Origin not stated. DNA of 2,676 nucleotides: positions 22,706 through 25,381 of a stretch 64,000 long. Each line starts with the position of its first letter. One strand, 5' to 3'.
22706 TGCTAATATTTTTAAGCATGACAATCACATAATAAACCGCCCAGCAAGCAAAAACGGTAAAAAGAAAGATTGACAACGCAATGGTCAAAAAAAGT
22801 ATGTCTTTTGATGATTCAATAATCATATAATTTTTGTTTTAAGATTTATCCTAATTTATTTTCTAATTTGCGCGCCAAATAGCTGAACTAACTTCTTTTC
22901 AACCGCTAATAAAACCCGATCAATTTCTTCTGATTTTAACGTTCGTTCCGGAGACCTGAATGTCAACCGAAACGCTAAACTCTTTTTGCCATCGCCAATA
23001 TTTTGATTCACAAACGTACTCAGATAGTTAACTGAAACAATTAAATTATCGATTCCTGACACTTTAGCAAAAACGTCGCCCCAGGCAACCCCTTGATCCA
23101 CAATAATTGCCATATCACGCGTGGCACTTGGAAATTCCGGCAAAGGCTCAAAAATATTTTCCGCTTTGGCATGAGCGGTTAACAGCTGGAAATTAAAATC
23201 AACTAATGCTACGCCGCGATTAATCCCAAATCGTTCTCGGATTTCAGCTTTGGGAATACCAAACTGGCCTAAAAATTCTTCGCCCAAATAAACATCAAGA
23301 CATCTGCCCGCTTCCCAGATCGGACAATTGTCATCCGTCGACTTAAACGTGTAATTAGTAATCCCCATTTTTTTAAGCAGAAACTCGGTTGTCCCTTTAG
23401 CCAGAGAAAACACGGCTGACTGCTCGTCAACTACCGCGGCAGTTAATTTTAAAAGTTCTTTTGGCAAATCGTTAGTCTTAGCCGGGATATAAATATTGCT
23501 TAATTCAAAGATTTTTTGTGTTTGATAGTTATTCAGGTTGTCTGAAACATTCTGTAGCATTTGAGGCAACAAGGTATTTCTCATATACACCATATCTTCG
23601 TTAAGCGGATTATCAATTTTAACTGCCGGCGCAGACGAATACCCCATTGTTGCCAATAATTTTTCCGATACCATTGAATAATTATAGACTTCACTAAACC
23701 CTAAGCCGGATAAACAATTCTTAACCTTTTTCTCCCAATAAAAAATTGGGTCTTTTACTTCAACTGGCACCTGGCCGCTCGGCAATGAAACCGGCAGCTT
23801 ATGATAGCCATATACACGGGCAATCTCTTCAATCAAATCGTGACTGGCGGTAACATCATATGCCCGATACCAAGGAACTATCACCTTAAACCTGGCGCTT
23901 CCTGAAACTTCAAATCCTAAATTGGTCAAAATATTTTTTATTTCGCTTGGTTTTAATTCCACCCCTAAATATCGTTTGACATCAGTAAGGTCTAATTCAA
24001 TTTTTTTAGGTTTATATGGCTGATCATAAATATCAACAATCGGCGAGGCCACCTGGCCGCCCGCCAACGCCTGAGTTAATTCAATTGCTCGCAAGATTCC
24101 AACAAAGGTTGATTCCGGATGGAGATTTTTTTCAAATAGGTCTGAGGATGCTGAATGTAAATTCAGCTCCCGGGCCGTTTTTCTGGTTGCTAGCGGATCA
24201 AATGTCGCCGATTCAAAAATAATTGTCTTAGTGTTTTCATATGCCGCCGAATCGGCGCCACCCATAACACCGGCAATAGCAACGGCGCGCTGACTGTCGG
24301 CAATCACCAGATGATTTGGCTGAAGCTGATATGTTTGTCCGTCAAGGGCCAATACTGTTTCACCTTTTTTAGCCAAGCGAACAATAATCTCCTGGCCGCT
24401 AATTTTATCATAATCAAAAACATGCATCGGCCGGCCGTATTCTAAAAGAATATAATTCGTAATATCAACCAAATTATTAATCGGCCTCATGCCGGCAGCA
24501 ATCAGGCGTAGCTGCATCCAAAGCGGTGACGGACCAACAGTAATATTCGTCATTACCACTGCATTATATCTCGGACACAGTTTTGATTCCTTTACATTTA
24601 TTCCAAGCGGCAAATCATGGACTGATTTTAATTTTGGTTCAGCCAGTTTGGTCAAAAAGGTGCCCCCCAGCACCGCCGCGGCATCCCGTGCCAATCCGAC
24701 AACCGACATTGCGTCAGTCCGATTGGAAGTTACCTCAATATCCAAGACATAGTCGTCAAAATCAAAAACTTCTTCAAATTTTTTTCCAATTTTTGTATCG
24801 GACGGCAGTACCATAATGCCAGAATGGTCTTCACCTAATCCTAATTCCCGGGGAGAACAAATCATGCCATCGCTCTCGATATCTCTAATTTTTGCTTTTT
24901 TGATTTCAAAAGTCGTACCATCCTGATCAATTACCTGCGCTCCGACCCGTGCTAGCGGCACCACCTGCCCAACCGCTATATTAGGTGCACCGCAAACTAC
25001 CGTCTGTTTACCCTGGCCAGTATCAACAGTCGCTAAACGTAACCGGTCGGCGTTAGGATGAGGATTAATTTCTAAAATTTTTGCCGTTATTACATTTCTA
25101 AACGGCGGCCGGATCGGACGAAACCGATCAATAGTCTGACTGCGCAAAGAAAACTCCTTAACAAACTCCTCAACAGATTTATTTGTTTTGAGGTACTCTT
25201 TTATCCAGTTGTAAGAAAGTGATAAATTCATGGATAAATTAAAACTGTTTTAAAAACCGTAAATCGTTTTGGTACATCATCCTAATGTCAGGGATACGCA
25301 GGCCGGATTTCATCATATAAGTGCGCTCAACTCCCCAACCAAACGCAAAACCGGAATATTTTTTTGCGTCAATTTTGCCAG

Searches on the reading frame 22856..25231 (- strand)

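Call 69: search_protein_families(library=pfam, proteins=[window:22856-25231:-], max_evalue=0.001)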
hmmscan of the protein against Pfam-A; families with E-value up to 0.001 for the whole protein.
window:22856-25231:- (791 aa): 5 families
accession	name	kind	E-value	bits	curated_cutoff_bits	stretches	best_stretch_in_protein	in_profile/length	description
PF03483.22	B3_4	-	1.1e-64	217.7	29.3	1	219-391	2-174/174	B3/4 domain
PF17759.6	tRNA_synthFbeta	-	2.5e-40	138.7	22.4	1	479-681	1-214/214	Phenylalanyl tRNA synthetase beta chain CLM domain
PF03147.19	FDX-ACB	-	4.5e-21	75.5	31.1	1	698-790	1-94/94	Ferredoxin-fold anticodon binding domain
PF03484.21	B5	-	1.3e-19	70.6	28.6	1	411-476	1-67/67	tRNA synthetase B5 domain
PF01588.26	tRNA_bind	-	7.4e-18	64.9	27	1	47-151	1-96/96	Putative tRNA binding domain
